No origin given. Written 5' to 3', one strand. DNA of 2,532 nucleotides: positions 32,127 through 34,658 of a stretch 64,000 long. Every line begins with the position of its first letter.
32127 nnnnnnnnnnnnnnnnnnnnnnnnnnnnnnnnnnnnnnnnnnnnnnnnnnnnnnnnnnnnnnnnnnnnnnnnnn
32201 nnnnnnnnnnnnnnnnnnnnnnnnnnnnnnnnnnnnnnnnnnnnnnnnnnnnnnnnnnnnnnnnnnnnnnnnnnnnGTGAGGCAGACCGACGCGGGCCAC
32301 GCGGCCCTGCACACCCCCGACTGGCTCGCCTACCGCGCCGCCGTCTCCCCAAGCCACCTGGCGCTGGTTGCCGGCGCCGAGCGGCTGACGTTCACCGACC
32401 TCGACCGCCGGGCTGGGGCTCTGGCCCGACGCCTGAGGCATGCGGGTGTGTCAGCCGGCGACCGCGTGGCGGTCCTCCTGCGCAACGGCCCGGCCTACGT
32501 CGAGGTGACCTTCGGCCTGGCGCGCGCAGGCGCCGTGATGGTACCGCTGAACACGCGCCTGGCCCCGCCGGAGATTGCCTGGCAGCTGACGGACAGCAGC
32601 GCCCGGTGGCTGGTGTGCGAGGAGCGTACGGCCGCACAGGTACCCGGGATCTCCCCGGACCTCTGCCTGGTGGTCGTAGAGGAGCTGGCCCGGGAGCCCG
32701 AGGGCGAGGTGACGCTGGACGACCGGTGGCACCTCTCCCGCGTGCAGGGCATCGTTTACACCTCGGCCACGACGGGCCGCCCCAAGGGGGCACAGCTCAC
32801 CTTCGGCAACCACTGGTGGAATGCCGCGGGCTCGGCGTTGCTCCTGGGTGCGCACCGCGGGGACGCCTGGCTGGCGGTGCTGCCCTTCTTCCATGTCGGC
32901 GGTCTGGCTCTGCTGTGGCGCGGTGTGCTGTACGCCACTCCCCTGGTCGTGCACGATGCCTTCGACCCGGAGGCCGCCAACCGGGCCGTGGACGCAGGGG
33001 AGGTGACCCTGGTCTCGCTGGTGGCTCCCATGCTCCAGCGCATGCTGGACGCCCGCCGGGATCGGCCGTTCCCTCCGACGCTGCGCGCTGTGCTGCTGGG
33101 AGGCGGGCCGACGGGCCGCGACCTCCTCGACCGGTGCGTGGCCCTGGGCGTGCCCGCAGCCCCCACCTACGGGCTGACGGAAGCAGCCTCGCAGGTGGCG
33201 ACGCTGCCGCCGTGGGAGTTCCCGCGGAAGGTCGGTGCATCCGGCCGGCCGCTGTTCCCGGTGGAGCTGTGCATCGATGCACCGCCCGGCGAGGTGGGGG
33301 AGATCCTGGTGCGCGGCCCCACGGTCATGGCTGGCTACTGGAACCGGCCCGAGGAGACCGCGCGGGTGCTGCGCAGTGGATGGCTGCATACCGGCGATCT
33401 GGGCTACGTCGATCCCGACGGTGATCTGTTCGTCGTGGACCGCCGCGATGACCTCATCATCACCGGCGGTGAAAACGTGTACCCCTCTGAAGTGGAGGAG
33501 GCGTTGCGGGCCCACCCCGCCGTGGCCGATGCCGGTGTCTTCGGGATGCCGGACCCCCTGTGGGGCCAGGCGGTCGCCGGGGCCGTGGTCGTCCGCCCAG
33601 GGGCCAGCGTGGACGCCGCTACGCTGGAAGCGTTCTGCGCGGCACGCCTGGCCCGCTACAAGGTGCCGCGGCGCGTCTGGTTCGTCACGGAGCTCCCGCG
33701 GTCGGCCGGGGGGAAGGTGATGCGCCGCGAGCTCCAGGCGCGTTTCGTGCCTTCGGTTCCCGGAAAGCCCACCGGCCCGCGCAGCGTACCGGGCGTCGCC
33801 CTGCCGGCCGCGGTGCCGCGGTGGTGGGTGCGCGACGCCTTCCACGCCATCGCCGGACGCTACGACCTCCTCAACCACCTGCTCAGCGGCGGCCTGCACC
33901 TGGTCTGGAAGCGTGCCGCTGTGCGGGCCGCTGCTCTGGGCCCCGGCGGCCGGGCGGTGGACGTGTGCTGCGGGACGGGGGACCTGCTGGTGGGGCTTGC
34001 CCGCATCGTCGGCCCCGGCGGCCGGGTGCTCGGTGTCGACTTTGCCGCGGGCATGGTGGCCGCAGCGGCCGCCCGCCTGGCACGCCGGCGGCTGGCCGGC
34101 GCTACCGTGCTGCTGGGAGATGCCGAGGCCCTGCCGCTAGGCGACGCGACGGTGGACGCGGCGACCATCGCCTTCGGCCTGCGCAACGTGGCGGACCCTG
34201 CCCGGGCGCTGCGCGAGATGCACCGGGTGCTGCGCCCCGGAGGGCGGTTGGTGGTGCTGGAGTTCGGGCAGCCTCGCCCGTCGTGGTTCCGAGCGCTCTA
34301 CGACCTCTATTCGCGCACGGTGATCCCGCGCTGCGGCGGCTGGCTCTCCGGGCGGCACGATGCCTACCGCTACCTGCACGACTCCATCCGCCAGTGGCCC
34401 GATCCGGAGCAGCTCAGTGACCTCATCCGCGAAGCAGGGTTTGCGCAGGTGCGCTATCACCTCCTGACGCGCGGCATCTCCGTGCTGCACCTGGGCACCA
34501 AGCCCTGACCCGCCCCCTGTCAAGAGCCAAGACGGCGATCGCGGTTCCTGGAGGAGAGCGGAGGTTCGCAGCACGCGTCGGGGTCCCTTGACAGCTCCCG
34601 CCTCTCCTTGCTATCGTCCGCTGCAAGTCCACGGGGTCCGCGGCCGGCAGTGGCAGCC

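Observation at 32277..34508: MenE (o-succinylbenzoate-CoA ligase) and MenG/UbiE (demethylmenaquinone methyltransferase) encoded as one 743-aa fusion protein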

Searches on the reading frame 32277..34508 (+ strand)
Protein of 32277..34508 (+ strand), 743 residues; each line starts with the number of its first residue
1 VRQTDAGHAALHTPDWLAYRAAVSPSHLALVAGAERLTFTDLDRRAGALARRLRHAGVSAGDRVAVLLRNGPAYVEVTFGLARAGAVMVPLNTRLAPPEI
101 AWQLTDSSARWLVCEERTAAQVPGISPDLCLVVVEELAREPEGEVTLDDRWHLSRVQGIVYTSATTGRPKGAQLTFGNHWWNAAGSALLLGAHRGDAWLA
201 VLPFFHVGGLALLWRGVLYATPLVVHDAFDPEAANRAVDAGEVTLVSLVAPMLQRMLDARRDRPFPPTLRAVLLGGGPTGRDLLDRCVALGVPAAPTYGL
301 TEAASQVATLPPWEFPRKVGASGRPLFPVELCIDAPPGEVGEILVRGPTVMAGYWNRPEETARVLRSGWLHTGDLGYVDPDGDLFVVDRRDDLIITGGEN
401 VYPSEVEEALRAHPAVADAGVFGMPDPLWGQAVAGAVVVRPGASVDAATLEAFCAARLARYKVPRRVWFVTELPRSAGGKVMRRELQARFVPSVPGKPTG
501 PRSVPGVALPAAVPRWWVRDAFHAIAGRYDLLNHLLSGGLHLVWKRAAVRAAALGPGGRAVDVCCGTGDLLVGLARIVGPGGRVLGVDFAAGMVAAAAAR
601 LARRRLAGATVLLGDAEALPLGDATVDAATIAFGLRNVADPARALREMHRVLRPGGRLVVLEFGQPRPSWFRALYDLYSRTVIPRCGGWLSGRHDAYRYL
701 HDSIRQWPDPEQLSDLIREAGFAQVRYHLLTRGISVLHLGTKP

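Call 3: search_protein_families(library=pfam, proteins=[window:32277-34508:+], max_evalue=0.01)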
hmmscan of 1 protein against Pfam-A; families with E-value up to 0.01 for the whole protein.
window:32277-34508:+ (743 aa): 12 families
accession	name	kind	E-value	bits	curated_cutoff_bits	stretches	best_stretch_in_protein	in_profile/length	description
PF00501.34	AMP-binding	-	7.3e-68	229.5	29.9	1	19-355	3-384/384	AMP-binding enzyme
PF01209.24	Ubie_methyltran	-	1.3e-64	218.2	20.1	1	518-742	9-233/233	ubiE/COQ5 methyltransferase family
PF08241.18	Methyltransf_11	-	3e-21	76.3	21.2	1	561-660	1-95/95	Methyltransferase domain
PF13193.12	AMP-binding_C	-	1e-20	74.9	24.5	1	405-480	1-76/76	AMP-binding enzyme C-terminal domain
PF13649.12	Methyltransf_25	-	6.4e-20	72.1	27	1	561-656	2-97/97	Methyltransferase domain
PF13847.12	Methyltransf_31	-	1.2e-17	64.4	27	1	557-664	4-113/145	Methyltransferase domain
PF08242.18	Methyltransf_12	-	1.5e-13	51.8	30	1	561-658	1-98/98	Methyltransferase domain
PF13489.12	Methyltransf_23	-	1.1e-10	41.9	27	1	548-723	13-160/164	Methyltransferase domain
PF01135.25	PCMT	-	1.2e-05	25.7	20.3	1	554-660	71-171/210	Protein-L-isoaspartate(D-aspartate) O-methyltransferase (PCMT)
PF23562.2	AMP-binding_C_3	-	0.00075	20.3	20.8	1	391-431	2-43/124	AMP-binding enzyme C-terminal domain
PF05148.21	Methyltransf_8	-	0.0039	17.5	27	1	610-662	107-158/219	Hypothetical methyltransferase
PF02390.23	Methyltransf_4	-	0.0052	16.7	24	0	561-619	6-64/173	Putative methyltransferase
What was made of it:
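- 33819..34505 (+): MenG/UbiE module (residues ~515-743). It includes the SAM-binding motif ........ (residues 562-569, nt 33960-33983). PF01209 scores 218 bits and covers profile 9-233 of 233 (call 3).
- On MenE, o-succinylbenzoate-CoA ligase (ANL superfamily; TIGR01923): PF00501 covers profile 3-384 of 384 and PF13193 covers 1-76 of 76 (call 3).
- On NRPS adenylation-methyltransferase module: There is no PP-binding or Condensation hit at E <= 0.01 (call 3).
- Closest known: NRPS adenylation + methyltransferase modules. Different: No such domains are present here (call 3), and the two modules act on different free substrates.
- Checked: Pfam finds AMP-binding at residues 19-355, AMP-binding_C at 405-480 and Ubie_methyltran at 518-742, the last covering profile positions 9-233 of 233 (call 3).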

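Call 4: search_protein_families(library=ncbifam, proteins=[window:32277-34508:+], max_evalue=0.001)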
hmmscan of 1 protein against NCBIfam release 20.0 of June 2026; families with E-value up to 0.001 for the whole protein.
window:32277-34508:+ (743 aa): 132 families (the best 25 are shown)
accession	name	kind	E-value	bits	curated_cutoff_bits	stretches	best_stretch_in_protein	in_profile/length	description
NF002966.0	PRK03640.1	equivalog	4e-153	510.5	556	1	13-488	4-478/483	o-succinylbenzoate--CoA ligase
NF004837.0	PRK06187.1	subfamily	6.8e-118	394.2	476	1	14-490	11-522/531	long-chain-fatty-acid--CoA ligase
TIGR01923.1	menE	equivalog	7.6e-112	374.4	330.15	1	38-486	1-442/442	o-succinylbenzoate--CoA ligase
NF005307.0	PRK06839.1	equivalog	4e-101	339.1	748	1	16-487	7-490/496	o-succinylbenzoate--CoA ligase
NF006182.0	PRK08316.1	subfamily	4.2e-90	302.7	663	1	17-490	17-517/523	fatty acyl-CoA synthetase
NF004797.0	PRK06145.1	equivalog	8.3e-89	298.2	850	1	15-489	6-494/499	acyl-CoA synthetase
NF005801.1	PRK07656.1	equivalog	1.9e-86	290.7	657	1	13-487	3-500/500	FadD3 family acyl-CoA ligase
NF052269.1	Staph_lig_FadD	equivalog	4.6e-85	285.8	650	1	15-488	4-491/499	long-chain-fatty-acid--CoA ligase FadD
NF005857.1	PRK07786.1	exception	1.3e-84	284.5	733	1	17-490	15-512/513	fatty-acid--CoA ligase FadD5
NF006572.0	PRK09088.1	equivalog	1.1e-83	281.6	696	1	15-490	5-487/491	acyl-CoA synthetase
NF005702.0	PRK07514.1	subfamily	6.9e-81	272.1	558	1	31-490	24-500/506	malonyl-CoA synthase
NF005676.0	PRK07470.1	equivalog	8.2e-81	272.2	774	1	17-489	26-528/544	acyl-CoA synthetase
NF004114.0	PRK05605.1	equivalog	2.5e-80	270.4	766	2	154-490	221-569/575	long-chain-fatty-acid--CoA ligase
NF004808.0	PRK06155.1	equivalog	9.3e-78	261.8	722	1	13-489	23-521/542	ATP-dependent acyl-CoA ligase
NF052580.1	Str24CoAsynCasG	equivalog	4.3e-77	259.7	750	1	30-487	59-547/548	steroid-24-oyl-CoA synthetase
TIGR01934.1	MenG_MenH_UbiE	subfamily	1.1e-71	240.7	158.35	1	518-742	1-223/223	ubiquinone/menaquinone biosynthesis methyltransferase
NF001244.0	PRK00216.1-5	equivalog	2.9e-66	223.2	216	1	518-742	10-235/236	bifunctional demethylmenaquinone methyltransferase/2-methoxy-6-polyprenyl-1,4-benzoquinol methylase UbiE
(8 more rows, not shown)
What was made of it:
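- On MenE, o-succinylbenzoate-CoA ligase (ANL superfamily; TIGR01923): TIGR01923 scores 374.4 bits against a cut-off of 330.15 and covers profile 1-442 of 442 (call 4).
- On MenG/UbiE demethylmenaquinone methyltransferase (PF01209; TIGR01934; NF001244): NF001244 scores 223.2 (cut-off 216) (calls 3, 4). The MpqE model scores below its cut-off, 231 against 335 (call 4).
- Checked: NCBIfam scores pass the curated cut-offs: TIGR01923 menE 374.4 bits (cut-off 330.15), TIGR01934 MenG_MenH_UbiE 240.7 (cut-off 158.35), NF001244 UbiE 223.2 (cut-off 216) (call 4).
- Both domains are complete and pass curated HMM cut-offs (calls 3, 4). The window protein scores below the cut-off of one stricter MenE equivalog model (NF002966, 510.5 against 556) (call 4). 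The methyl-plastoquinone enzyme model MpqE also scores 231 bits (call 4). The MpqE score is far below its cut-off of 335, whereas TIGR01934 and NF001244 pass theirs (call 4).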
